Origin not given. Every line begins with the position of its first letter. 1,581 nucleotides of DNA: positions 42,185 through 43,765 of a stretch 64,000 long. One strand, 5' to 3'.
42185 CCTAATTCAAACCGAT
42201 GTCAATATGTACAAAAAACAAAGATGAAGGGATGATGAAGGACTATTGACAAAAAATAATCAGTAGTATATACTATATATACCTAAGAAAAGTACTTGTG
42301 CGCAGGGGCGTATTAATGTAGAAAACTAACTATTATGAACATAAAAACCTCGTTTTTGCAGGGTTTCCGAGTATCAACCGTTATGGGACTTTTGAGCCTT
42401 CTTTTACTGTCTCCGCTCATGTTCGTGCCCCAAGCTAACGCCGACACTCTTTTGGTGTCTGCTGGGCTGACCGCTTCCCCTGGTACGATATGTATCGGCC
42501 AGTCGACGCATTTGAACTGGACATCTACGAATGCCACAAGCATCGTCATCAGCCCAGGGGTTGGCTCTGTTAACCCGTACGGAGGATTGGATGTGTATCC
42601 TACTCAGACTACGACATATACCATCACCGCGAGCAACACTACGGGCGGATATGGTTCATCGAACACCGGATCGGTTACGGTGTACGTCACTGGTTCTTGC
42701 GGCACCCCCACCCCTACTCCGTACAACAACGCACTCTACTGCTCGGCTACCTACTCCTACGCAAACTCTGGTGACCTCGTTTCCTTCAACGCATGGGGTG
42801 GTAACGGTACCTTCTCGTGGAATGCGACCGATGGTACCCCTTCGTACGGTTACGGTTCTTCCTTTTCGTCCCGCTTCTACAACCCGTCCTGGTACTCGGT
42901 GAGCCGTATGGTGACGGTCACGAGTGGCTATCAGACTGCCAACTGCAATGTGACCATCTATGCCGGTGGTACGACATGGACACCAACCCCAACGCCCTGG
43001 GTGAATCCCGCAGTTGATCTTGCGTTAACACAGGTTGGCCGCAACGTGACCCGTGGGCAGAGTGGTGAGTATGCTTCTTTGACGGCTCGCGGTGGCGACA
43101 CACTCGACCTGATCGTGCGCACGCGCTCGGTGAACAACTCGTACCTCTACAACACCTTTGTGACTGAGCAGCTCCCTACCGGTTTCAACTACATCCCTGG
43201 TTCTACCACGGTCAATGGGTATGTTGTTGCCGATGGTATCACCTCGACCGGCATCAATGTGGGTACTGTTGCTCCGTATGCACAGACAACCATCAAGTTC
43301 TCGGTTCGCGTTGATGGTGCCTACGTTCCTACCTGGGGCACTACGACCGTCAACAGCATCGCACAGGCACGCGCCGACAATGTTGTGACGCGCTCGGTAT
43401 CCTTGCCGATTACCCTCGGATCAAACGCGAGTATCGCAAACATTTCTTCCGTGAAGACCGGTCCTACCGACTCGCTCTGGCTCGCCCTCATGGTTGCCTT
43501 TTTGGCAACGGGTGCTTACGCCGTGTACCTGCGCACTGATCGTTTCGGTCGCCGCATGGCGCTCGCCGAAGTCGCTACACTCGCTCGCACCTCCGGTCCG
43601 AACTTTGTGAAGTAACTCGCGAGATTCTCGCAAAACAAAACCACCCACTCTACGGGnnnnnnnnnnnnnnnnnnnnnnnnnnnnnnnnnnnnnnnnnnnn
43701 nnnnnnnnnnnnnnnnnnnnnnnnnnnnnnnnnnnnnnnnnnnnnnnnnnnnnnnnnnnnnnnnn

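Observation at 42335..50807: Sortase inside a tandem array of five paralogous surface proteins that share a non-LPXTG C-terminal signal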

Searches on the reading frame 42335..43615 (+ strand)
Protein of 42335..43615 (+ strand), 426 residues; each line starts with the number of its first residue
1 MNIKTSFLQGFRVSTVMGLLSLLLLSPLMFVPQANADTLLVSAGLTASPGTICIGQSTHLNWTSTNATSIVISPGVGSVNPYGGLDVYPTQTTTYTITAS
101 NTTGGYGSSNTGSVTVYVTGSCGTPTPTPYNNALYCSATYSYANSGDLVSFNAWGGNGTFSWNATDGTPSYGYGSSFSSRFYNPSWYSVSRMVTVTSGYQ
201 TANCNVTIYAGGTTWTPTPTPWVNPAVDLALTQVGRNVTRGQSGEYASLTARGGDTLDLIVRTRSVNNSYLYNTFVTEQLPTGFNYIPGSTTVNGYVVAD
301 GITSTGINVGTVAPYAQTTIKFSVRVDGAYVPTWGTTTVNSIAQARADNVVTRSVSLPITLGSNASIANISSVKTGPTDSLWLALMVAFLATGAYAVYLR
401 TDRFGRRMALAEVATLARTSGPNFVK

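Call 3: search_protein_families(library=pfam, proteins=[window:42335-43615:+], max_evalue=0.01)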
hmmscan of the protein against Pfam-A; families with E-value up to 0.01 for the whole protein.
window:42335-43615:+ (426 aa): 0 families

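Call 4: search_protein_families(library=ncbifam, proteins=[window:42335-43615:+], max_evalue=0.01)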
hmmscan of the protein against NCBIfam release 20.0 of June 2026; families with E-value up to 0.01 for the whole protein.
window:42335-43615:+ (426 aa): 1 family
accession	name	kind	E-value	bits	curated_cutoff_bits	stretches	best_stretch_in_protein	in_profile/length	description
TIGR01451.2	B_ant_repeat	repeat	8e-05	22.6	24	1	261-296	18-53/53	DUF11 type repeat protein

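Call 59: list_cluster_members(proteins=[window:42335-43615:+, window:43684-44340:+, window:44367-46421:+, window:46495-46932:+, window:46940-49021:+, window:49023-50807:+])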
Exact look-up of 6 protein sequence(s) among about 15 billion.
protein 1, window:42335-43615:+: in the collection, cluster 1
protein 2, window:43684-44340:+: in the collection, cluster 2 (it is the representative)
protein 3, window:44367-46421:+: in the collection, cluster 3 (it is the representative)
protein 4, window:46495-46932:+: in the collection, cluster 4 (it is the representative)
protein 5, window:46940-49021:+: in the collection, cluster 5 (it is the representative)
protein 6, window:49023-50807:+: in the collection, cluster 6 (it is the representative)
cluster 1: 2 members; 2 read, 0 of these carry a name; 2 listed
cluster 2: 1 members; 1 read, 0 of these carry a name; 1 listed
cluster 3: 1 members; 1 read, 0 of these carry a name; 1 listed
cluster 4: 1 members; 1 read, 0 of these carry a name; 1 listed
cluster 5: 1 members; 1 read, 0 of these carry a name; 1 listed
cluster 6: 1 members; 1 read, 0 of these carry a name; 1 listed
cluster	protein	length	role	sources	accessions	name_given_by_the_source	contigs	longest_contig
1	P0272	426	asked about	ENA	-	-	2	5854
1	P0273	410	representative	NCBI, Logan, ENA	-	-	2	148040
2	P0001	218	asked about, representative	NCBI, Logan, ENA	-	-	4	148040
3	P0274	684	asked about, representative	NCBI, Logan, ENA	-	-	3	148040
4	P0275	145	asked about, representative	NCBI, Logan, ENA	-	-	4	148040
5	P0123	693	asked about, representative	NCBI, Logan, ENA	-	-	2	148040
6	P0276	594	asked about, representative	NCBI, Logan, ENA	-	-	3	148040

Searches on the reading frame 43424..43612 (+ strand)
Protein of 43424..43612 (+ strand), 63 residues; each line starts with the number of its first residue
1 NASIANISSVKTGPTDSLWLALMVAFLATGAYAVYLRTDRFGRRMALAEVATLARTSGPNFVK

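Call 6: search_protein_families(library=ncbifam, proteins=[window:43424-43612:+], max_evalue=10)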
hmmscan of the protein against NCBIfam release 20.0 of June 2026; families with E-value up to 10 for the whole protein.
seq(63 aa): 1 family
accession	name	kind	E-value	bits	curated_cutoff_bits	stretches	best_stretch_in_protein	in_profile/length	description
NF033207.2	midcut_by_XrtH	subfamily_domain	0.04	14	45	1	12-59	36-86/175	midcut-by-XrtH protein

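Call 22: find_homologous_proteins(query=A1, max_evalue=0.001)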
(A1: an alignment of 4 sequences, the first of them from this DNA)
Query A1 (4 sequences) (63 aa, profile of the alignment): 2 proteins with E <= 0.001 among 36 candidates.
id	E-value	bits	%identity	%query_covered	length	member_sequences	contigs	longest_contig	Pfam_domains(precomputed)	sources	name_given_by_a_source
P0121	6.2e-18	82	40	68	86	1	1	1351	-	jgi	jgi:hypothetical protein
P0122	2.0e-17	80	30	84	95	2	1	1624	-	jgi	jgi:hypothetical protein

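Call 35: search_protein_representatives(alignment_id=A1)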
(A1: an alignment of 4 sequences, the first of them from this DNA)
Query: 4 sequences, 61 profile positions. Proteins with E-value up to 0.001 (for the whole library): 243; up to 1e-10: 164; up to 1e-30: 0. The best 150 are listed.
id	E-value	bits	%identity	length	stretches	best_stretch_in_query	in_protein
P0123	1.3e-24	101.8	-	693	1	2-61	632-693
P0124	5.7e-24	99.7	-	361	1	2-61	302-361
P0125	7.7e-23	96.1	-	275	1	3-61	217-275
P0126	1.2e-22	95.5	-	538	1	3-61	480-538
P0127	1.3e-22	95.4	-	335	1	2-61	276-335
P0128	1.8e-22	94.9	-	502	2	2-60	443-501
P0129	2.5e-22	94.5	-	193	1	3-61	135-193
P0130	3.8e-22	93.9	-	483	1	5-61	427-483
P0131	5.4e-22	93.4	-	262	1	5-61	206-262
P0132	1.1e-21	92.4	-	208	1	4-60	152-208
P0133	1.5e-21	92.0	-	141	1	4-61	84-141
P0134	2.1e-21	91.5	-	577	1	5-61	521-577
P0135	2.3e-21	91.4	-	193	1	2-61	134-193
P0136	3.1e-21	91.0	-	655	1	5-61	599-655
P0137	4.8e-21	90.4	-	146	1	4-61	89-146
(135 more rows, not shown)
